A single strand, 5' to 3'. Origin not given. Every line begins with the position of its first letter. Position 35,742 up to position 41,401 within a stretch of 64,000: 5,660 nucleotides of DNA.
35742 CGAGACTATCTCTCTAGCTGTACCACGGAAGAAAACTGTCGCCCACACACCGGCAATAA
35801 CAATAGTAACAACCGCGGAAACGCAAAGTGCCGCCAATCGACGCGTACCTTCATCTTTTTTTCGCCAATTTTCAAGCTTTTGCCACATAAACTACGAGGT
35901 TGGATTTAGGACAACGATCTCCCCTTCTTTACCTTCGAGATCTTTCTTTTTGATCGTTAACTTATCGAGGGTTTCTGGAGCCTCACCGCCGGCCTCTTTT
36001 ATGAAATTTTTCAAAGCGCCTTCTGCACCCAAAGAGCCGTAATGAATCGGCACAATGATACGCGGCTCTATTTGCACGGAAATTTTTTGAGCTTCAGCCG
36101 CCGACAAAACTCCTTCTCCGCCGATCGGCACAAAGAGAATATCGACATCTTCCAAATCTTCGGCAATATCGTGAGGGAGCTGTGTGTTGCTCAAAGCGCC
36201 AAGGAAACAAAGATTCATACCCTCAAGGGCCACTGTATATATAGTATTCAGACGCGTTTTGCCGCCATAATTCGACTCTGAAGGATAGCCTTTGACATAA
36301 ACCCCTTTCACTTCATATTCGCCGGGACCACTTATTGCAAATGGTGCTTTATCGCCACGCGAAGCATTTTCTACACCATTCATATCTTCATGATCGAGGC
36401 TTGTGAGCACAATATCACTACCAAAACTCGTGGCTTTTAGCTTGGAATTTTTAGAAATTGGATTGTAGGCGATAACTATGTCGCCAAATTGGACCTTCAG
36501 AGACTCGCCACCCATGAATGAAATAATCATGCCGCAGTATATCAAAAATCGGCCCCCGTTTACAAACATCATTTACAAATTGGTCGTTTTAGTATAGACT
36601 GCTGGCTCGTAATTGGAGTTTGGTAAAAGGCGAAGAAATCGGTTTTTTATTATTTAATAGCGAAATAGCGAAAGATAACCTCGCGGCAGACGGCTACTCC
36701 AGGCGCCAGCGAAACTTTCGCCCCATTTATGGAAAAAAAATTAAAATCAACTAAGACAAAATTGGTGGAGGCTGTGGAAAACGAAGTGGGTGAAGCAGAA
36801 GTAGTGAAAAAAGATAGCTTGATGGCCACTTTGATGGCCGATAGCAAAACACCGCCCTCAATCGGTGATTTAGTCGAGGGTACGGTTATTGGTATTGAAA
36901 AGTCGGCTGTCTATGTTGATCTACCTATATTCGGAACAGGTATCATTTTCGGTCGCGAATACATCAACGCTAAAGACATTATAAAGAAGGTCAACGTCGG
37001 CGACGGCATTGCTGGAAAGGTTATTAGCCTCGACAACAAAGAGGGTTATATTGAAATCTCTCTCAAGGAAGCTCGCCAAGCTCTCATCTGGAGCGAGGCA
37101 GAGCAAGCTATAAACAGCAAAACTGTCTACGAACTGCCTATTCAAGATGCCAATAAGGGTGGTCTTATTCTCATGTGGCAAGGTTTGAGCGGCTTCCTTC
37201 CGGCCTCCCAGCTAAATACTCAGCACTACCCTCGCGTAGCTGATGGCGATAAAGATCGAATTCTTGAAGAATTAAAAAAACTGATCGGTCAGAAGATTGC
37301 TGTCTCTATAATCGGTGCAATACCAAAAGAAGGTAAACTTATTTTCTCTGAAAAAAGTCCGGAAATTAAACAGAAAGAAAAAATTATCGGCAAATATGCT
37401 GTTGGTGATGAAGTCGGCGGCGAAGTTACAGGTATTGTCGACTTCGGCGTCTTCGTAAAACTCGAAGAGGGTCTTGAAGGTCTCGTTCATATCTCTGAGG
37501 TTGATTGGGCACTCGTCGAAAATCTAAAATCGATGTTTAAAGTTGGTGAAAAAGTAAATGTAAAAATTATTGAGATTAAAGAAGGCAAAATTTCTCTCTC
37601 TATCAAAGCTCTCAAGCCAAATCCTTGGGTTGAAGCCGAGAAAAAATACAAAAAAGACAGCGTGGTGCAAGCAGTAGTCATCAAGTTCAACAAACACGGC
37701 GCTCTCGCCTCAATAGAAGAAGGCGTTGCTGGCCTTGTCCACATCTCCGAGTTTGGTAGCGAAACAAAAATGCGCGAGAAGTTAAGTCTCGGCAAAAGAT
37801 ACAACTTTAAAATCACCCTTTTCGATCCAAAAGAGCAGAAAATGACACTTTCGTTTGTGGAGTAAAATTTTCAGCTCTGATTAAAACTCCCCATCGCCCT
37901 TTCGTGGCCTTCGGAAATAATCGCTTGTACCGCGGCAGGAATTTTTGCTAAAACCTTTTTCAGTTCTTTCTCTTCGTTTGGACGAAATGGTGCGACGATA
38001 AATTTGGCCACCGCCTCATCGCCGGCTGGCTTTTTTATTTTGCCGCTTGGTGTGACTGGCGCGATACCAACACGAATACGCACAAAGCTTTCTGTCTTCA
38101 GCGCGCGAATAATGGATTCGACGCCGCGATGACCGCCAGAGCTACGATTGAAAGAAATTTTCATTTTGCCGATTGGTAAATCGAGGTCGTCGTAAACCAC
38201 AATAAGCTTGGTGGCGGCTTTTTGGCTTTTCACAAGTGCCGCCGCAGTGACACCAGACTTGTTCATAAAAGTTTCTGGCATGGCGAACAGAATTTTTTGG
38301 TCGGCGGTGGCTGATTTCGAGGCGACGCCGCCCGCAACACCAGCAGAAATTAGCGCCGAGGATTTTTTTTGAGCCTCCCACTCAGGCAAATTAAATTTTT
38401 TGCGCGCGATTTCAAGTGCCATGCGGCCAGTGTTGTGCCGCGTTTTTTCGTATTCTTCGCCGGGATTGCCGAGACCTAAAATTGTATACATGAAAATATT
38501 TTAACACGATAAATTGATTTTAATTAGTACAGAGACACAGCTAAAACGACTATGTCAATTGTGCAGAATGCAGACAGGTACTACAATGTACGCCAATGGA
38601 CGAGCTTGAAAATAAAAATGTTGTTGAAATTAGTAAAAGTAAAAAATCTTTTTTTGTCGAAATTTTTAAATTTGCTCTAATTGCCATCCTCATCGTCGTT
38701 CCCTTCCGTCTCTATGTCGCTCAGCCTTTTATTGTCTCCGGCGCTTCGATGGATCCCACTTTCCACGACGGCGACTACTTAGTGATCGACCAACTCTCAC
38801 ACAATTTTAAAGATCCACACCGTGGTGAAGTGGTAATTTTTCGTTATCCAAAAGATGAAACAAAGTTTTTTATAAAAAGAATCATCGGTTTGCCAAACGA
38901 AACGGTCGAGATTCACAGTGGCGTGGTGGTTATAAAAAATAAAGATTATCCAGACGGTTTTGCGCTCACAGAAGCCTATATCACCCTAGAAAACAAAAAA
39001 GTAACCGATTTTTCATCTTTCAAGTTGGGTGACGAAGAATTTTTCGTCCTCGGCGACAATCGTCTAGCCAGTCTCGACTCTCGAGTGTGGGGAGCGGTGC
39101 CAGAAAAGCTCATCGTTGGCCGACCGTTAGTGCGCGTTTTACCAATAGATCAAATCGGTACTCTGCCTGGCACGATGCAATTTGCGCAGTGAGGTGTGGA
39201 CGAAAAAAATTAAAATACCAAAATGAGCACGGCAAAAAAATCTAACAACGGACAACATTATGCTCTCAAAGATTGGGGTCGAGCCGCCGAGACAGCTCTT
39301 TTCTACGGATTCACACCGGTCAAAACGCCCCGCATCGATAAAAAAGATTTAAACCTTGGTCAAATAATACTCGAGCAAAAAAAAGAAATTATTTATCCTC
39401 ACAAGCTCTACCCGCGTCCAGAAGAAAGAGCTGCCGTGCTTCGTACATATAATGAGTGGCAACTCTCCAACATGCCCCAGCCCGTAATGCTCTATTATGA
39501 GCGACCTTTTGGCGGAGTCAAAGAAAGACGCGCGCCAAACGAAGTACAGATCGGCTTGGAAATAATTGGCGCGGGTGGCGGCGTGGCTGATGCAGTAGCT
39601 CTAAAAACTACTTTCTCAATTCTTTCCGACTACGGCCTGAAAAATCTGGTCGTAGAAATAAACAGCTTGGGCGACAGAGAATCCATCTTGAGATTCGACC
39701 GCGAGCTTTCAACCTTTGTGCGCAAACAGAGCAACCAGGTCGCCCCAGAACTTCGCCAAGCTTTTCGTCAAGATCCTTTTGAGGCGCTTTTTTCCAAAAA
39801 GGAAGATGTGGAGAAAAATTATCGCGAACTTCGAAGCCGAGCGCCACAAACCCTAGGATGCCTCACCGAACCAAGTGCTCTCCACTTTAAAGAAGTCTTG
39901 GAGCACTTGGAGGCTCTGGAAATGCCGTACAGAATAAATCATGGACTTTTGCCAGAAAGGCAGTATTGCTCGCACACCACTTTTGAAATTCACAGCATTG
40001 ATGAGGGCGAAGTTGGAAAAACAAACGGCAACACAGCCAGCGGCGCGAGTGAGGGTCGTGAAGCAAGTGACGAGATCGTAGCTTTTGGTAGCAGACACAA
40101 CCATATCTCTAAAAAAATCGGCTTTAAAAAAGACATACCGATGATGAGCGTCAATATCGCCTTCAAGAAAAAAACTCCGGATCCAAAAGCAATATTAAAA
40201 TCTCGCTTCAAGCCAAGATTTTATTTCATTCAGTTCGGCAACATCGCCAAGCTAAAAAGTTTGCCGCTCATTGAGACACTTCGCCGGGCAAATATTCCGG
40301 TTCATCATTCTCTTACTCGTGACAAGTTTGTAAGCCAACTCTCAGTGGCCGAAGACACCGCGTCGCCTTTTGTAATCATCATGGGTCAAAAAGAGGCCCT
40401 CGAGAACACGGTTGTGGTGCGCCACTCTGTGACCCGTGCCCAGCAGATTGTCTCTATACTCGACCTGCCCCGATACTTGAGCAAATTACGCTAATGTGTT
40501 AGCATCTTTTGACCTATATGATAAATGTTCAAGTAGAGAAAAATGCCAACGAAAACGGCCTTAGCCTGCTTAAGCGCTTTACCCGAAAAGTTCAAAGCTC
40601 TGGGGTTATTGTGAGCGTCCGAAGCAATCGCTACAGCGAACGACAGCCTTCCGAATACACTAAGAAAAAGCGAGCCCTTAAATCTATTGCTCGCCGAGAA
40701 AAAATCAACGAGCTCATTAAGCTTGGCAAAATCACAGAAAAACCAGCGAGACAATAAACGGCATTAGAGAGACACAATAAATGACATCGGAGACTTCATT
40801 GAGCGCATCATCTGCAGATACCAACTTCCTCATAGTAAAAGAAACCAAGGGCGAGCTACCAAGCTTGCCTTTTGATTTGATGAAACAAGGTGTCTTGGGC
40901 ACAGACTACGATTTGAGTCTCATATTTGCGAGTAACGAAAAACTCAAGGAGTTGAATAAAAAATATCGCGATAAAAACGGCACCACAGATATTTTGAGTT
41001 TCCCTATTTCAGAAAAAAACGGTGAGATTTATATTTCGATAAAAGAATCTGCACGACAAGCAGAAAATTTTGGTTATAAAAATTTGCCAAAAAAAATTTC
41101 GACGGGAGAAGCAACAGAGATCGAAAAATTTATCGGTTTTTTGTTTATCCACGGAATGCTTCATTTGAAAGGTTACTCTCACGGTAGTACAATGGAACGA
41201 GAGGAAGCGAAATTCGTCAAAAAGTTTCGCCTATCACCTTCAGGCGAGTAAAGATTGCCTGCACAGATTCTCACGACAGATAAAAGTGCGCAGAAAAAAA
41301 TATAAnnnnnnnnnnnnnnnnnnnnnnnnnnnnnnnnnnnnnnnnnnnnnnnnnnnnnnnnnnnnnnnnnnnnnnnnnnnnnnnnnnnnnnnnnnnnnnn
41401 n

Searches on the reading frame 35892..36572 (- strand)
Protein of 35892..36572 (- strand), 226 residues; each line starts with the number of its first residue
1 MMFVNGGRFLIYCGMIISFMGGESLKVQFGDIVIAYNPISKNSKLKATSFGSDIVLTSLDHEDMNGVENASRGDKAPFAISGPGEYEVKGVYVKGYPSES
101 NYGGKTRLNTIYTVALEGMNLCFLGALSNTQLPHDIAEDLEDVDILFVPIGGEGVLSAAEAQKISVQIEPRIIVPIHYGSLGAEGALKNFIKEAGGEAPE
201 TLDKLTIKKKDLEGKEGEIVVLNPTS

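Call 7: search_protein_families(library=pfam, proteins=[window:35892-36572:-], max_evalue=0.01)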
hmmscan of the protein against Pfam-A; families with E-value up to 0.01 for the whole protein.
window:35892-36572:- (226 aa): 2 families
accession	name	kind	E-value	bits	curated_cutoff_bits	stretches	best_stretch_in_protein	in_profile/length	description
PF13483.12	Lactamase_B_3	-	1.7e-22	80.6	24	1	17-177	2-160/160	Beta-lactamase superfamily domain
PF12706.13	Lactamase_B_2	-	0.00043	20.4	27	1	103-178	119-200/200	Beta-lactamase superfamily domain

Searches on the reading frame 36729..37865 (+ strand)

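Call 7: search_protein_families(library=pfam, proteins=[window:36729-37865:+], max_evalue=0.01)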
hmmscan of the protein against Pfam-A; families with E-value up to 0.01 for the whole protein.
window:36729-37865:+ (378 aa): 6 families
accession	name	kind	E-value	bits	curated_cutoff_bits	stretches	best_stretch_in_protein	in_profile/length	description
PF00575.29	S1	-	3e-37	127.3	22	3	223-293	2-74/74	S1 RNA binding domain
PF23459.1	S1_RRP5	-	7.4e-08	33.3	27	1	307-375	1-71/72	RRP5 S1 domain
PF21710.3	Spt6_S1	-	5.4e-06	27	27.5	0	236-291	27-83/91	Spt6, S1/OB domain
PF21543.3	CvfB_2nd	-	1.7e-05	25.1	27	0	271-293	52-75/76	Virulence regulatory factor CvfB, second domain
PF24685.1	OB_RRP5_4th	-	2.1e-05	24.9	31.5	0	250-285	38-73/92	RRP5 OB-fold domain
PF13509.12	S1_2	-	0.0074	16.8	21.8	0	232-259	8-35/61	S1 domain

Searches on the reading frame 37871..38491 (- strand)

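Call 27: search_protein_families(library=pfam, proteins=[window:37871-38491:-], max_evalue=0.0001)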
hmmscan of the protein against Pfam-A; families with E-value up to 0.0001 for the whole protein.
window:37871-38491:- (206 aa): 1 family
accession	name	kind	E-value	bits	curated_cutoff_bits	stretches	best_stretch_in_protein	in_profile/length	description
PF01195.25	Pept_tRNA_hydro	-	5.7e-48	163.6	27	1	4-204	2-183/183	Peptidyl-tRNA hydrolase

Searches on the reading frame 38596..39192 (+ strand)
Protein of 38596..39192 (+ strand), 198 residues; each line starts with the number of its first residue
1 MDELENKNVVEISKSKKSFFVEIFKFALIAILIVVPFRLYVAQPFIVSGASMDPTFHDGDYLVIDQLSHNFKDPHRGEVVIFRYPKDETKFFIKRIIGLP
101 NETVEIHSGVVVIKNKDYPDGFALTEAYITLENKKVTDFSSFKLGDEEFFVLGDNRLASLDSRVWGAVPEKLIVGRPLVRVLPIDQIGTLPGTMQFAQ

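Call 27: search_protein_families(library=pfam, proteins=[window:38596-39192:+], max_evalue=0.0001)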
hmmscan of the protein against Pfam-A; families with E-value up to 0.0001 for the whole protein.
window:38596-39192:+ (198 aa): 2 families
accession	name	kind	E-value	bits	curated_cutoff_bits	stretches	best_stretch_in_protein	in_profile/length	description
PF10502.14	Peptidase_S26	-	1.2e-40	139.6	22.9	1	22-180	3-166/168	Signal peptidase, peptidase S26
PF00717.28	Peptidase_S24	-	5.1e-08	33.1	23.3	1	47-120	40-100/116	Peptidase S24-like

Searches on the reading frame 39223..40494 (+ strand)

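Call 27: search_protein_families(library=pfam, proteins=[window:39223-40494:+], max_evalue=0.0001)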
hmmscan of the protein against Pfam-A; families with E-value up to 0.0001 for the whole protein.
window:39223-40494:+ (423 aa): 1 family
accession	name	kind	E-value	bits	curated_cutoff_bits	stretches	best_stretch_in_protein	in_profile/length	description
PF03129.25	HGTP_anticodon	-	1.4e-07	32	21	1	349-421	21-93/94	Anticodon binding domain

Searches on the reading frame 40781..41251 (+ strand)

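Call 27: search_protein_families(library=pfam, proteins=[window:40781-41251:+], max_evalue=0.0001)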
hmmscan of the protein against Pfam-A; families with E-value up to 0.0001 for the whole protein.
window:40781-41251:+ (156 aa): 1 family
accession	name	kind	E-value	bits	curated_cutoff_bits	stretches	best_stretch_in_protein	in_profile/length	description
PF02130.23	YbeY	-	1.1e-22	80.7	25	1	40-142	25-117/129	Endoribonuclease YbeY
